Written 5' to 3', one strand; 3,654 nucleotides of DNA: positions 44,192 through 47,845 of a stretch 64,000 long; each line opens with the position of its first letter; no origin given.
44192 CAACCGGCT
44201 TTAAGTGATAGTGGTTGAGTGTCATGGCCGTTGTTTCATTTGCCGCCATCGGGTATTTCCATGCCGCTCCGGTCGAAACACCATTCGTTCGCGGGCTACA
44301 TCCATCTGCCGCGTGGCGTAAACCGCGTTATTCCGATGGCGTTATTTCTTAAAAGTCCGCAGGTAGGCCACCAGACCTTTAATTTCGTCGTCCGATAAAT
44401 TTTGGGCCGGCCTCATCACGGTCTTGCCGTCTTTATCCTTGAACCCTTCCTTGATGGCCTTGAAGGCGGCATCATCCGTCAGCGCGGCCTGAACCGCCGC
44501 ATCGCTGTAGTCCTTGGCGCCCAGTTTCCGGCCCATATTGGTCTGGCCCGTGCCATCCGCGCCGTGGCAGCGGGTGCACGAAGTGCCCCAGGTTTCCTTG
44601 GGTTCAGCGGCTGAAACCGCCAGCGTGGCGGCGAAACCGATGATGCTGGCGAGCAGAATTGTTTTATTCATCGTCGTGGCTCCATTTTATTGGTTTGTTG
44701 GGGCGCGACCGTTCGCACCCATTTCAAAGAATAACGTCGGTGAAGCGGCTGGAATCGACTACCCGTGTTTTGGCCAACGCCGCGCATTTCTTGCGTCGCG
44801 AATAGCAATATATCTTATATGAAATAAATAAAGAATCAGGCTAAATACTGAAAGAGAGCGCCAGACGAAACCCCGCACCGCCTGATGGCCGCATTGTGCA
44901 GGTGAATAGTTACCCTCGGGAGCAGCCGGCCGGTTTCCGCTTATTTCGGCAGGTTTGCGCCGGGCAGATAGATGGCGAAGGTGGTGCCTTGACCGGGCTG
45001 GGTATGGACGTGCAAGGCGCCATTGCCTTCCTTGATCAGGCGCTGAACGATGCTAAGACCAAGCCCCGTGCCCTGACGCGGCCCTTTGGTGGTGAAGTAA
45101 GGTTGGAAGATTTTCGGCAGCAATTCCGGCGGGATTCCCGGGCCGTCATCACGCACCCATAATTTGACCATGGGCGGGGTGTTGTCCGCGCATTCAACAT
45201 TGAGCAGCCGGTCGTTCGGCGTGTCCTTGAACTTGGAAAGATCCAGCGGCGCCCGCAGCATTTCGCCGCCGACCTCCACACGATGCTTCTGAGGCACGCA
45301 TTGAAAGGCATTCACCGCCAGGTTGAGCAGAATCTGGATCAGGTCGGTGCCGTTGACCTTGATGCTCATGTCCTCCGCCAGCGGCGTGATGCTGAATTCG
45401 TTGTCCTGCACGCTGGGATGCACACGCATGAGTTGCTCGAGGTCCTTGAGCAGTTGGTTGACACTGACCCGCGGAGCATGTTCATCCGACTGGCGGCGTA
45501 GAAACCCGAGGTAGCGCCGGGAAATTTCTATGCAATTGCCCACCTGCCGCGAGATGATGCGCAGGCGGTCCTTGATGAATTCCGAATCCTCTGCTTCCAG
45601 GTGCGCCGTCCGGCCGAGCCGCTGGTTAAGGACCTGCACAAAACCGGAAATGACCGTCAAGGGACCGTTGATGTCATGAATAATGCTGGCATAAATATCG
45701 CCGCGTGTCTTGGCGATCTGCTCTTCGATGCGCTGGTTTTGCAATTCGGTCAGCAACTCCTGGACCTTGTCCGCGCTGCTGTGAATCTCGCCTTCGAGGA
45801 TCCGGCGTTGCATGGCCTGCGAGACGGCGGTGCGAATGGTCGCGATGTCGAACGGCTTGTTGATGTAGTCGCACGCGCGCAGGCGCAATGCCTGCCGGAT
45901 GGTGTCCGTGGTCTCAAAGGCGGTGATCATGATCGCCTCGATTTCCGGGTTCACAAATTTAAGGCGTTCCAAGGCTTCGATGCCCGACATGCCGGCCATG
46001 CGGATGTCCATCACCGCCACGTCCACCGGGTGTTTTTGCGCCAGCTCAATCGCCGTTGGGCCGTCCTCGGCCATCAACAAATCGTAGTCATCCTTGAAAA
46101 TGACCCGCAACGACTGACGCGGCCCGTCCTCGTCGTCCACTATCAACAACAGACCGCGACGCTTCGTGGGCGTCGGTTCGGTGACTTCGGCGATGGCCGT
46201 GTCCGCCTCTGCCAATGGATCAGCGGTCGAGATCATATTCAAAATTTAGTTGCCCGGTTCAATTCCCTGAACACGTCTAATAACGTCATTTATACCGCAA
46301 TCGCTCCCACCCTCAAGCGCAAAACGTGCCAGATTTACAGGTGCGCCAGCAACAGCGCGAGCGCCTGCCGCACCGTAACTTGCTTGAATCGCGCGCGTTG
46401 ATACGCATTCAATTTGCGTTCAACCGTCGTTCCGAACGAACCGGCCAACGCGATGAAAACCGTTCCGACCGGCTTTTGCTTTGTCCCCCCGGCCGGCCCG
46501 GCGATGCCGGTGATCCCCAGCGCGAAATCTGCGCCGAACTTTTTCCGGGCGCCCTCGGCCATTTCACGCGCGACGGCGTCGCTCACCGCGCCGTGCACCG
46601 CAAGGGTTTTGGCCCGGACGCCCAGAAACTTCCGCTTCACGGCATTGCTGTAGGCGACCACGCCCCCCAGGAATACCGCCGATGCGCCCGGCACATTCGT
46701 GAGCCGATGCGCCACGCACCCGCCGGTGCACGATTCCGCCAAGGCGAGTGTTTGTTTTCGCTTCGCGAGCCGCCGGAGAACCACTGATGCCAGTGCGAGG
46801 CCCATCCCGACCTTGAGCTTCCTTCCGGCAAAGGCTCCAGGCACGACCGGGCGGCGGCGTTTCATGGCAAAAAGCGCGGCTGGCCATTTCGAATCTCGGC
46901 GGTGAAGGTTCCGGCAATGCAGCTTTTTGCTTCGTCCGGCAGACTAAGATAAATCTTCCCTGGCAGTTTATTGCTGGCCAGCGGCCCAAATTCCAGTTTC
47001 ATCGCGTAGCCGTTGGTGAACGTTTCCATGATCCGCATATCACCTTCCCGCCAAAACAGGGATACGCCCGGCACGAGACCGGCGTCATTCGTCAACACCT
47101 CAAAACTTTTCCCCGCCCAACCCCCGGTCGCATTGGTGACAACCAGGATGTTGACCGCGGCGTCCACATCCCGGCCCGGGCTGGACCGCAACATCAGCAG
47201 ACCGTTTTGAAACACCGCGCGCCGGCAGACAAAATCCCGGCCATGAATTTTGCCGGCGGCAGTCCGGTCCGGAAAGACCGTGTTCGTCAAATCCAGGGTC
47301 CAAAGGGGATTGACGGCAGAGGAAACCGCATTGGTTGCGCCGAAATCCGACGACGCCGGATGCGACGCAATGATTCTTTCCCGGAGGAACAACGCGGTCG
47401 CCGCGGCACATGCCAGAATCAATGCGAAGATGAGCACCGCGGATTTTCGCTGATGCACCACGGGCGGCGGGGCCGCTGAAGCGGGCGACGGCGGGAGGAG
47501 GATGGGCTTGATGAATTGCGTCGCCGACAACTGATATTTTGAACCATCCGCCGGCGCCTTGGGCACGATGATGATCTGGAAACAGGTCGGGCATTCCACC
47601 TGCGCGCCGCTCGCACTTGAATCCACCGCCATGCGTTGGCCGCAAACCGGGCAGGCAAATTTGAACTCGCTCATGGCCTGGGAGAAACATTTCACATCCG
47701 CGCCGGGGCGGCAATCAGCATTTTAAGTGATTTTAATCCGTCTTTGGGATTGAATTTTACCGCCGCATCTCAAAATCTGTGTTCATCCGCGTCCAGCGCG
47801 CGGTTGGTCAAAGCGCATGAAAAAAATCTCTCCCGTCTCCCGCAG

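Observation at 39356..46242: Tandem CbcL-like multihaem-c/cytochrome-b fusions (11 and 9 haems) with a monohaem cytochrome c, a thioredoxin-fold protein and a REC-histidine kinase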

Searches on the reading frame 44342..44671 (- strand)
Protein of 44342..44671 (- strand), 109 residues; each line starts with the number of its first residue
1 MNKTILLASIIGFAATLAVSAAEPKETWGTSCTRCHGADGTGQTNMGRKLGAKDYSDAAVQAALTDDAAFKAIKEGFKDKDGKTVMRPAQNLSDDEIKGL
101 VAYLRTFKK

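Call 4: search_protein_families(library=pfam, proteins=[window:44342-44671:-], max_evalue=0.01)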
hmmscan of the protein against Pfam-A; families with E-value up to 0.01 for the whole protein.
window:44342-44671:- (109 aa): 2 families
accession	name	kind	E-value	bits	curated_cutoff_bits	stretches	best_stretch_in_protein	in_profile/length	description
PF00034.26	Cytochrom_C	-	3.3e-11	44.8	21.3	1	25-106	5-88/90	Cytochrome c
PF13442.11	Cytochrome_CBB3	-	5.1e-10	40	27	1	21-104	3-68/68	Cytochrome C oxidase, cbb3-type, subunit III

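Call 5: search_protein_families(library=ncbifam, proteins=[window:44342-44671:-], max_evalue=0.01)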
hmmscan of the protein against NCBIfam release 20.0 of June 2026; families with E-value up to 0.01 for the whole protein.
window:44342-44671:- (109 aa): 6 families
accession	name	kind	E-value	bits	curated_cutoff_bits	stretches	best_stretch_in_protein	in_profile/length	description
NF011054.0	PRK14486.1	equivalog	3.7e-08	33.2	447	1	20-108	214-291/294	putative bifunctional cbb3-type cytochrome c oxidase subunit II/cytochrome c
TIGR00782.1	ccoP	equivalog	5.4e-05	22.6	179.95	1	21-106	203-280/285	cytochrome-c oxidase, cbb3-type subunit III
TIGR03872.1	cytochrome_MoxG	equivalog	0.00036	20.7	147.8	1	23-108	46-122/133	cytochrome c(L), periplasmic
NF045773.1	cytochro_C550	exception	0.0018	18.2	125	1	20-64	48-92/118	cytochrome c550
NF045774.1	cytochro_C551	exception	0.0027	17.7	118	0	20-104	38-106/110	cytochrome c551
NF045930.1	Cytc6PetJCyano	equivalog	0.0075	16.2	135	0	6-104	13-102/110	cytochrome c6 PetJ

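Call 48: search_solved_structures(query=window:44342-44671:-, max_evalue=0.001, show_alignments=2)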
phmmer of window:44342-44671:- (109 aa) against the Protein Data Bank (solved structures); distinct sequences matched with E-value up to 0.001: 4.
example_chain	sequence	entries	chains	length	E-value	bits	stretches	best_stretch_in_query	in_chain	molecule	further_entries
5mxy_A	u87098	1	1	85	3.6e-09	40.2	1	30-109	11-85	Cytochrome c-552 Ks_3358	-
5mxz_A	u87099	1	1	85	4e-09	40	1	31-109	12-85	Cytochrome c-552 Ks_3358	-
8uf3_A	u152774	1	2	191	2.6e-05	27.8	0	24-103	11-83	Cytochrome C4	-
5xdh_A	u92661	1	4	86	0.00011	25.8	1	25-82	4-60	Putative cytochrome c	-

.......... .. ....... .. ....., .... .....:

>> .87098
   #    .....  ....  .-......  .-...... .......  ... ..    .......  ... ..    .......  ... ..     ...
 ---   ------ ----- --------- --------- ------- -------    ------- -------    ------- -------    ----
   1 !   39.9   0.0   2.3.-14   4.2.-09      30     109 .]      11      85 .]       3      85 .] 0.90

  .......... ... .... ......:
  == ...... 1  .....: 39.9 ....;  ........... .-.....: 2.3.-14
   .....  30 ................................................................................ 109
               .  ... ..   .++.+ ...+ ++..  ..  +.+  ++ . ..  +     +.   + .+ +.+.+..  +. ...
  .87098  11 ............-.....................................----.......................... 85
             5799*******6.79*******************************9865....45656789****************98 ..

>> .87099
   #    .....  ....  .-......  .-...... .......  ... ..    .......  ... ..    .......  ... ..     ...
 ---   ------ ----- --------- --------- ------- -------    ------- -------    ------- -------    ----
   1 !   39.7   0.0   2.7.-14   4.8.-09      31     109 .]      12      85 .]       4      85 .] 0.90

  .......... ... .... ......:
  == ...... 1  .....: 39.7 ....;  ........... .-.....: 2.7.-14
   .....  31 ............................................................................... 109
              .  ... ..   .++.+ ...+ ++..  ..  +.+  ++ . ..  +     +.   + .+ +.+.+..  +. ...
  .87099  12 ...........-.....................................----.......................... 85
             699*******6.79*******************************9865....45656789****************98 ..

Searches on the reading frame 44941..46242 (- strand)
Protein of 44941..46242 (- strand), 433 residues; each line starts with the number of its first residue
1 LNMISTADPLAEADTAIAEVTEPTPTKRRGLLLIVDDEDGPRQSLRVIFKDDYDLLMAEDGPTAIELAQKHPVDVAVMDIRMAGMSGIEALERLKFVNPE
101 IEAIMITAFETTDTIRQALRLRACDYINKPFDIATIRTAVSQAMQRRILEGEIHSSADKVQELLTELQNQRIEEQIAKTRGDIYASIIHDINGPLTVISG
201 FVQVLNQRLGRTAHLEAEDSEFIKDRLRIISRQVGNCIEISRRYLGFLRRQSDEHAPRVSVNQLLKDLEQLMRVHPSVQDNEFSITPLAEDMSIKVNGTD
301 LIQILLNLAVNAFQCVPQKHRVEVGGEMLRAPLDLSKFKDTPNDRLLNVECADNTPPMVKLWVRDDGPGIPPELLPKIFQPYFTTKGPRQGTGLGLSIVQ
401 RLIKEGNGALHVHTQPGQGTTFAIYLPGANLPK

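Call 4: search_protein_families(library=pfam, proteins=[window:44941-46242:-], max_evalue=0.01)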
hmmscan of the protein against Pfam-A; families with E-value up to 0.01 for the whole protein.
window:44941-46242:- (433 aa): 3 families
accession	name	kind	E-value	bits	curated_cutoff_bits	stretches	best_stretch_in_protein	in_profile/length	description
PF00072.30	Response_reg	-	1.5e-24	86.8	30.2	1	33-140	2-110/111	Response regulator receiver domain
PF02518.31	HATPase_c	-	2.9e-20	73.2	26.4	1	299-427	4-108/111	Histidine kinase-, DNA gyrase B-, and HSP90-like ATPase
PF00512.31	HisKA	-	2.9e-05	24.5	26.9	1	181-243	3-56/66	His Kinase A (phospho-acceptor) domain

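Call 5: search_protein_families(library=ncbifam, proteins=[window:44941-46242:-], max_evalue=0.01)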
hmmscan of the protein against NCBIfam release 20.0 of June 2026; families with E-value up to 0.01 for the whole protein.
window:44941-46242:- (433 aa): 154 families (the best 25 are shown)
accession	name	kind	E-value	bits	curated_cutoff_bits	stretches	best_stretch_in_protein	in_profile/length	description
NF046020.1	HisKinCckABruc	equivalog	2.6e-37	128.2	1000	2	167-427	467-706/868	cell cycle histidine kinase CckA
NF052574.1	HisKinEspCMyxo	equivalog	3.5e-37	128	1200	2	358-430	567-639/785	serine histidine kinase EspC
NF008468.0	PRK11360.1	equivalog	1e-36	126.5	646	2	352-428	533-608/616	two-component system sensor histidine kinase AtoS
NF010411.0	PRK13837.1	equivalog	6.9e-35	120.3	647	1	187-428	457-675/828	two-component system VirA-like sensor kinase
NF010076.0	PRK13557.1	subfamily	6.9e-33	113.9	631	2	179-428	162-394/540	histidine kinase famiy protein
NF007688.0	PRK10364.1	equivalog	1.2e-29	103.4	479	2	346-427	372-450/460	two-component system sensor histidine kinase ZraS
NF046026.1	HisKinCckACaul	equivalog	3.3e-29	101.5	1000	2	178-429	300-533/678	cell cycle histidine kinase CckA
TIGR02966.1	phoR_proteo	equivalog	1.2e-26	93.5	334.2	2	92-325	26-254/333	phosphate regulon sensor histidine kinase PhoR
NF052573.1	HisKinEspAMyxo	equivalog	4.8e-26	91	1400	2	179-427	383-610/755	serine histidine kinase EspA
NF047466.1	hybrid_RR_LvrB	exception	2.2e-25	89.7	500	1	74-427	51-375/377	hybrid histidine kinase/response regulator LvrB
NF046044.1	PnpS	equivalog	1.3e-24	87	400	1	82-427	65-390/390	two-component system histidine kinase PnpS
NF008469.0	PRK11361.1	equivalog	1.4e-24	86.7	714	1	31-171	6-144/461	acetoacetate metabolism transcriptional regulator AtoC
NF011874.0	PRK15347.1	equivalog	3.3e-24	85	852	2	360-427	546-613/921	two component system sensor kinase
NF047497.1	HK_LIC_12097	equivalog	2e-22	79.4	500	2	355-427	294-365/367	LIC_12097 family sensor histidine kinase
TIGR02956.1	TMAO_torS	equivalog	3.7e-22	78.3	676.5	2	347-427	602-681/967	TMAO reductase system sensor histidine kinase/response regulator TorS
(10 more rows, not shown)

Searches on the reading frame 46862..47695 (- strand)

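Call 65: search_protein_families(library=pfam, proteins=[window:46862-47695:-], max_evalue=0.001)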
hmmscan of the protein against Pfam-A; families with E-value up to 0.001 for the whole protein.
window:46862-47695:- (277 aa): 1 family
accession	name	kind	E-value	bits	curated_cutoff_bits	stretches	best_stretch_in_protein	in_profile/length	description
PF24441.1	DUF7560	-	0.00011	22.2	27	1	8-38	1-33/44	Family of unknown function (DUF7560)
